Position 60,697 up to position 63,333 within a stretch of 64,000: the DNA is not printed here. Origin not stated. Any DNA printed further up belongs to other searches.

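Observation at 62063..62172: Heptamer-microsatellite hairpin embedded in frame in purL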

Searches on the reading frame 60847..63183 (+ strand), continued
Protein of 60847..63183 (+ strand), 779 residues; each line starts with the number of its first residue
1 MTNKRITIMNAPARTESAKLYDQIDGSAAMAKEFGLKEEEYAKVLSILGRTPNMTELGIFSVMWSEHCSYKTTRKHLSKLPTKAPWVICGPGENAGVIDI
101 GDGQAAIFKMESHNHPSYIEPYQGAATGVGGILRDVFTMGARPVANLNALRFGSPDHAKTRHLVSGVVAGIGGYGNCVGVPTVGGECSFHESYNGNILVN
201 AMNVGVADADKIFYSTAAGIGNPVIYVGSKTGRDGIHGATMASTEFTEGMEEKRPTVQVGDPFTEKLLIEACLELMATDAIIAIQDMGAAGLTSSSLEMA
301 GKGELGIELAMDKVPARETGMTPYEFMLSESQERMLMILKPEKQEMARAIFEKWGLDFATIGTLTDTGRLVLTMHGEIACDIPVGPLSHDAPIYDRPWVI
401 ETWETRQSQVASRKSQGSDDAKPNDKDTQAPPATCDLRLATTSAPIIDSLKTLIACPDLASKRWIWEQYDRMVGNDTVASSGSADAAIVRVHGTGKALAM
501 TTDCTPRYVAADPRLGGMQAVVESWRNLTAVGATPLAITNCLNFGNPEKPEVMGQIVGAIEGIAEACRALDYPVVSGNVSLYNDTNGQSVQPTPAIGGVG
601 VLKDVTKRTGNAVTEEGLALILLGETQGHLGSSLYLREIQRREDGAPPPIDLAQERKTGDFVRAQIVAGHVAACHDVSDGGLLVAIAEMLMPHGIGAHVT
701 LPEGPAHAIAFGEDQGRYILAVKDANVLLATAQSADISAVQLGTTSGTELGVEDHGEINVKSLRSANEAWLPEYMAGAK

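Call 71: predict_structure(alignment_id=A1)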
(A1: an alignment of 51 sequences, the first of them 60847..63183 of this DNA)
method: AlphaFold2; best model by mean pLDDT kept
length: 779 residues; sequences in the alignment: 51
mean_pLDDT: 76.0   pTM: 0.82
mean pLDDT of the five models: 76.0, 74.8, 72.8, 68.8, 65.4
residues with pLDDT >= 90: 257; 70-90: 251; 50-70: 179; < 50: 92
segments of 3 or more residues with pLDDT < 50: 1-20, 176-192, 234-259, 416-418, 420-438
pLDDT, mean of each block of 10 residues (from residue 1): 29 41 66 79 90 86 65 82 82 71 82 55 53 58 61 65 64 51 44 55 70 62 84 44 40 41 67 76 66 79 84 82 76 76 92 89 93 92 82 79 64 50 46 44 82 85 61 65 72 86 83 91 94 92 81 90 96 83 68 83 92 96 93 87 84 96 96 92 96 96 93 94 97 97 98 97 90 64
secondary structure, 60 per line:
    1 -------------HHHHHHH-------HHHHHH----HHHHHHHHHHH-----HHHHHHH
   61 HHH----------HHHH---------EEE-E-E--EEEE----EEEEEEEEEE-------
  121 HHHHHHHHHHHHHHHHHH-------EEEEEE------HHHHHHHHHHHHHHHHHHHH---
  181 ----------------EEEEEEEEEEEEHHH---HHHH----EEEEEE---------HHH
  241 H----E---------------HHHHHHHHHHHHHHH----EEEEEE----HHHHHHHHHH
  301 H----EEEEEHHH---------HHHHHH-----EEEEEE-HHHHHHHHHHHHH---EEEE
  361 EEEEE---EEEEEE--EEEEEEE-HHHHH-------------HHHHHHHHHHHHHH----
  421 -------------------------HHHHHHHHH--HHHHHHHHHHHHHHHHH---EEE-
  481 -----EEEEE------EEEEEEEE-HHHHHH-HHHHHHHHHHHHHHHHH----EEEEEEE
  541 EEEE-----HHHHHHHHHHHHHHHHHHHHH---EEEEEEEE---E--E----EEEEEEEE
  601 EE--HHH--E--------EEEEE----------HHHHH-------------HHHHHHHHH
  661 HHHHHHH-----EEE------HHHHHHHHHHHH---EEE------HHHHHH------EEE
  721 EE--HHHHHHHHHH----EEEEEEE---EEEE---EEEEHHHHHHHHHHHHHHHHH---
elements in order (helices of 4 or more, strands of 3 or more residues): H14-20 H28-33 H38-48 H54-63 H74-77 E87-89 E96-99 E104-113 H121-138 E146-151 H158-177 E197-208 H215-218 E223-228 H238-241 H262-276 E281-286 H291-301 E306-310 H323-328 E334-339 H341-353 E357-365 E369-374 E377-383 H385-389 H403-416 H446-454 H457-473 E477-479 E486-490 E497-504 H506-511 H513-529 E534-544 H550-570 E574-581 E593-602 E619-623 H634-638 H652-667 E673-675 H682-693 E697-699 H706-711 E718-722 H725-734 E739-745 E749-752 E756-759 H760-776
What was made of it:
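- On MITE / Rickettsia palindromic element: The linker is disordered in the model (call 71).
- Checked: In an AlphaFold model, residues 416-438 have pLDDT below 50 (call 71).
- The region is disordered in the model (call 71).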
